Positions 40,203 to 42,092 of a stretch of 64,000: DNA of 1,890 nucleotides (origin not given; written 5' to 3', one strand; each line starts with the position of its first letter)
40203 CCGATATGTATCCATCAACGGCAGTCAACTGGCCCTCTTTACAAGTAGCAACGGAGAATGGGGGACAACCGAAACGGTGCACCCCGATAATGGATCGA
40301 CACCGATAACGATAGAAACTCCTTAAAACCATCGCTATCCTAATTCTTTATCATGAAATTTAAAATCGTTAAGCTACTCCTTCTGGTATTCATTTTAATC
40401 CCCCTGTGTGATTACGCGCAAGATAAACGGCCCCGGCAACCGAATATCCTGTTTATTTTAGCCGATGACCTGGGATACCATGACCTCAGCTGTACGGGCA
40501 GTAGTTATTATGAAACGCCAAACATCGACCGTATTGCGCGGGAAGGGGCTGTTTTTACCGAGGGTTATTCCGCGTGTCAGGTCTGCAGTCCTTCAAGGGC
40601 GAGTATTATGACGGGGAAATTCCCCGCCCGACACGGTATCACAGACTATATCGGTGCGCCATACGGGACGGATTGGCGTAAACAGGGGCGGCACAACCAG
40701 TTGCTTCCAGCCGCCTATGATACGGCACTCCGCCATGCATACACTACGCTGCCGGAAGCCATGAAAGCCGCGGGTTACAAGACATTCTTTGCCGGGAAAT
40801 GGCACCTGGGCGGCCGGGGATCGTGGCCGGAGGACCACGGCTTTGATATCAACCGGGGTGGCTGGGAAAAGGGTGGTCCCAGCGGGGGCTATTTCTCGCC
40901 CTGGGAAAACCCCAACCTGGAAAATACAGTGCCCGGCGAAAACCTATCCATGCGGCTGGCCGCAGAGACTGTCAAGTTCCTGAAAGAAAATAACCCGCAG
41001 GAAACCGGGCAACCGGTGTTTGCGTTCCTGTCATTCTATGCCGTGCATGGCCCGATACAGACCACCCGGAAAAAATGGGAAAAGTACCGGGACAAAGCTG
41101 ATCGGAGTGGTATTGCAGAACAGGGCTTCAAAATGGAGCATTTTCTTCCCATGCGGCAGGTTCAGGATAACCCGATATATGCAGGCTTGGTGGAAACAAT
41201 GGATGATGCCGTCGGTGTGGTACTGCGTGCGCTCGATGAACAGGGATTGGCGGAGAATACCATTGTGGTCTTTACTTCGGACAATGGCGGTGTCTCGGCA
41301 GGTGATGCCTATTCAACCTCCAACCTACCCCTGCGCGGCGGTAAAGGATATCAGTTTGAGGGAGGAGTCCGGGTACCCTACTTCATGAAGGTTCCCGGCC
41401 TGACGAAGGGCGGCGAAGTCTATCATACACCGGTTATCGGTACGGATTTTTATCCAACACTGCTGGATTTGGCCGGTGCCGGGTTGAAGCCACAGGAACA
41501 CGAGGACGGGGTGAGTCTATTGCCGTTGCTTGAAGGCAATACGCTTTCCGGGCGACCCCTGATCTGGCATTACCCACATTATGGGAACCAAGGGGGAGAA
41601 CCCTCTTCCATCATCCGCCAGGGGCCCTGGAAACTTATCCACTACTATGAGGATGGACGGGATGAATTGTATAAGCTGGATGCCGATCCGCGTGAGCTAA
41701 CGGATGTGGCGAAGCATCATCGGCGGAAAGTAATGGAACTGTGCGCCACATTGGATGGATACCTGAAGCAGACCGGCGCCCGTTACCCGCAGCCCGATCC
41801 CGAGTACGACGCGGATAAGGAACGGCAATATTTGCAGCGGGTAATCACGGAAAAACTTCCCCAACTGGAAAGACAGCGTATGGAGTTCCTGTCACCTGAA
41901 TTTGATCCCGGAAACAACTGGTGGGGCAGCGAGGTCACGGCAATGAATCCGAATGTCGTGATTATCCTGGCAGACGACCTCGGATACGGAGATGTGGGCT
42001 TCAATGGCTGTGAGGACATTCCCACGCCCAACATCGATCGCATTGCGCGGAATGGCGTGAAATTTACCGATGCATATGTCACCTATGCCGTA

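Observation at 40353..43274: Natural fusion of two complete sulfatase domains in one 973-aa protein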

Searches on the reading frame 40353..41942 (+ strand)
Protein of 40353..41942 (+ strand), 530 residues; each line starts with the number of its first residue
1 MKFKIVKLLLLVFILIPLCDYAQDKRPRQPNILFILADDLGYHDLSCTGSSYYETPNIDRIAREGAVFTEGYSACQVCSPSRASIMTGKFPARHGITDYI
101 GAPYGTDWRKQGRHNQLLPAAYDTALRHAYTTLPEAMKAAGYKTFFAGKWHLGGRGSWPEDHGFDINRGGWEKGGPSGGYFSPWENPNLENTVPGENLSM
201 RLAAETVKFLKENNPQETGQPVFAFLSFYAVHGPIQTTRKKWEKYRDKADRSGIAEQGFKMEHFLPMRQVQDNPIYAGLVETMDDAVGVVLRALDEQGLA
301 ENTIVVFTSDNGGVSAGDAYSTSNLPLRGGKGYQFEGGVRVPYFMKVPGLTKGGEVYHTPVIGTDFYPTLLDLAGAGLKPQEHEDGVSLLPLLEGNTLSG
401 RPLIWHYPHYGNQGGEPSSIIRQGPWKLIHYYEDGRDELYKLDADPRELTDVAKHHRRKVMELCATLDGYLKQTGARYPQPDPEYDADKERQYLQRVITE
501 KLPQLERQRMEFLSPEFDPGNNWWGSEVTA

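Call 8: search_solved_structures(query=window:40353-41942:+, max_evalue=1e-20)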
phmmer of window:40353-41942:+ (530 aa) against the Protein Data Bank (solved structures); distinct sequences matched with E-value up to 1e-20: 61 (the best 60 are shown).
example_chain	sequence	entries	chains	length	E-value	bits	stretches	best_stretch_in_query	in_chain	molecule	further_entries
6ust_A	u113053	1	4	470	2.6e-120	405.9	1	29-485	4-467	N-acetylgalactosamine 6-sulfate sulfatase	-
9fo1_A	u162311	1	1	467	2.7e-105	356.3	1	25-493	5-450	k-carrageenan sulfatase S1_16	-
7stt_A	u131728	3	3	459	1.4e-86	294.6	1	27-480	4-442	N-acetylgalactosamine-6-sulfatase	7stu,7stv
6uss_A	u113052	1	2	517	2.3e-66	227.8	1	24-479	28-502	Sulfatase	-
7oza_AAA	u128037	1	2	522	2.1e-59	204.8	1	27-479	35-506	Putative secreted sulfatase ydeN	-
9s8f_A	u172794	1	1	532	2.9e-57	197.8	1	132-480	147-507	Sulfatase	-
6prm_A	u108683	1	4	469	7e-55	189.9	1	28-465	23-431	exo-4S-kappa carrageenan S1 sulfatase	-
6psm_A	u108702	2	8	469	1.9e-53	185.2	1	28-465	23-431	exo-4S-kappa carrageenan S1 sulfatase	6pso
7oz9_AAA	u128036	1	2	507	1.2e-50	176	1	29-480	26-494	N-acetylgalactosamine-6-sulfatase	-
7all_AAA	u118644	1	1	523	1e-45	159.6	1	28-250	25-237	Arylsulfatase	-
3ed4_A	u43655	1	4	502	9.9e-45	156.4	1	26-450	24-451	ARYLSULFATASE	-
6bia_A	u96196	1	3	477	8.5e-43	150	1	27-464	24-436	Sulfatase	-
8eg3_A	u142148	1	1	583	3.8e-42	147.9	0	273-408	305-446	Steryl-sulfatase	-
4fdi_A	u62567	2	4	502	9.2e-42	146.6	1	27-406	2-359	N-acetylgalactosamine-6-sulfatase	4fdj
6b0k_A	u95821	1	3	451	4.7e-41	144.3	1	29-464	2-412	Iota-carrageenan sulfatase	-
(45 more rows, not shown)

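Call 68: search_solved_structures(query=window:40353-41942:+, max_evalue=1e-80, show_alignments=3)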
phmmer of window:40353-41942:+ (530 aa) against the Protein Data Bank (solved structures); distinct sequences matched with E-value up to 1e-80: 3.
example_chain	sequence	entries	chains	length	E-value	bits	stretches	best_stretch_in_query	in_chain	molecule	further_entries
6ust_A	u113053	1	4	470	2.6e-120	405.9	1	29-485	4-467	N-acetylgalactosamine 6-sulfate sulfatase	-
9fo1_A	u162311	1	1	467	2.7e-105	356.3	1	25-493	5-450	k-carrageenan sulfatase S1_16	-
7stt_A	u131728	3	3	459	1.4e-86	294.6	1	27-480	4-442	N-acetylgalactosamine-6-sulfatase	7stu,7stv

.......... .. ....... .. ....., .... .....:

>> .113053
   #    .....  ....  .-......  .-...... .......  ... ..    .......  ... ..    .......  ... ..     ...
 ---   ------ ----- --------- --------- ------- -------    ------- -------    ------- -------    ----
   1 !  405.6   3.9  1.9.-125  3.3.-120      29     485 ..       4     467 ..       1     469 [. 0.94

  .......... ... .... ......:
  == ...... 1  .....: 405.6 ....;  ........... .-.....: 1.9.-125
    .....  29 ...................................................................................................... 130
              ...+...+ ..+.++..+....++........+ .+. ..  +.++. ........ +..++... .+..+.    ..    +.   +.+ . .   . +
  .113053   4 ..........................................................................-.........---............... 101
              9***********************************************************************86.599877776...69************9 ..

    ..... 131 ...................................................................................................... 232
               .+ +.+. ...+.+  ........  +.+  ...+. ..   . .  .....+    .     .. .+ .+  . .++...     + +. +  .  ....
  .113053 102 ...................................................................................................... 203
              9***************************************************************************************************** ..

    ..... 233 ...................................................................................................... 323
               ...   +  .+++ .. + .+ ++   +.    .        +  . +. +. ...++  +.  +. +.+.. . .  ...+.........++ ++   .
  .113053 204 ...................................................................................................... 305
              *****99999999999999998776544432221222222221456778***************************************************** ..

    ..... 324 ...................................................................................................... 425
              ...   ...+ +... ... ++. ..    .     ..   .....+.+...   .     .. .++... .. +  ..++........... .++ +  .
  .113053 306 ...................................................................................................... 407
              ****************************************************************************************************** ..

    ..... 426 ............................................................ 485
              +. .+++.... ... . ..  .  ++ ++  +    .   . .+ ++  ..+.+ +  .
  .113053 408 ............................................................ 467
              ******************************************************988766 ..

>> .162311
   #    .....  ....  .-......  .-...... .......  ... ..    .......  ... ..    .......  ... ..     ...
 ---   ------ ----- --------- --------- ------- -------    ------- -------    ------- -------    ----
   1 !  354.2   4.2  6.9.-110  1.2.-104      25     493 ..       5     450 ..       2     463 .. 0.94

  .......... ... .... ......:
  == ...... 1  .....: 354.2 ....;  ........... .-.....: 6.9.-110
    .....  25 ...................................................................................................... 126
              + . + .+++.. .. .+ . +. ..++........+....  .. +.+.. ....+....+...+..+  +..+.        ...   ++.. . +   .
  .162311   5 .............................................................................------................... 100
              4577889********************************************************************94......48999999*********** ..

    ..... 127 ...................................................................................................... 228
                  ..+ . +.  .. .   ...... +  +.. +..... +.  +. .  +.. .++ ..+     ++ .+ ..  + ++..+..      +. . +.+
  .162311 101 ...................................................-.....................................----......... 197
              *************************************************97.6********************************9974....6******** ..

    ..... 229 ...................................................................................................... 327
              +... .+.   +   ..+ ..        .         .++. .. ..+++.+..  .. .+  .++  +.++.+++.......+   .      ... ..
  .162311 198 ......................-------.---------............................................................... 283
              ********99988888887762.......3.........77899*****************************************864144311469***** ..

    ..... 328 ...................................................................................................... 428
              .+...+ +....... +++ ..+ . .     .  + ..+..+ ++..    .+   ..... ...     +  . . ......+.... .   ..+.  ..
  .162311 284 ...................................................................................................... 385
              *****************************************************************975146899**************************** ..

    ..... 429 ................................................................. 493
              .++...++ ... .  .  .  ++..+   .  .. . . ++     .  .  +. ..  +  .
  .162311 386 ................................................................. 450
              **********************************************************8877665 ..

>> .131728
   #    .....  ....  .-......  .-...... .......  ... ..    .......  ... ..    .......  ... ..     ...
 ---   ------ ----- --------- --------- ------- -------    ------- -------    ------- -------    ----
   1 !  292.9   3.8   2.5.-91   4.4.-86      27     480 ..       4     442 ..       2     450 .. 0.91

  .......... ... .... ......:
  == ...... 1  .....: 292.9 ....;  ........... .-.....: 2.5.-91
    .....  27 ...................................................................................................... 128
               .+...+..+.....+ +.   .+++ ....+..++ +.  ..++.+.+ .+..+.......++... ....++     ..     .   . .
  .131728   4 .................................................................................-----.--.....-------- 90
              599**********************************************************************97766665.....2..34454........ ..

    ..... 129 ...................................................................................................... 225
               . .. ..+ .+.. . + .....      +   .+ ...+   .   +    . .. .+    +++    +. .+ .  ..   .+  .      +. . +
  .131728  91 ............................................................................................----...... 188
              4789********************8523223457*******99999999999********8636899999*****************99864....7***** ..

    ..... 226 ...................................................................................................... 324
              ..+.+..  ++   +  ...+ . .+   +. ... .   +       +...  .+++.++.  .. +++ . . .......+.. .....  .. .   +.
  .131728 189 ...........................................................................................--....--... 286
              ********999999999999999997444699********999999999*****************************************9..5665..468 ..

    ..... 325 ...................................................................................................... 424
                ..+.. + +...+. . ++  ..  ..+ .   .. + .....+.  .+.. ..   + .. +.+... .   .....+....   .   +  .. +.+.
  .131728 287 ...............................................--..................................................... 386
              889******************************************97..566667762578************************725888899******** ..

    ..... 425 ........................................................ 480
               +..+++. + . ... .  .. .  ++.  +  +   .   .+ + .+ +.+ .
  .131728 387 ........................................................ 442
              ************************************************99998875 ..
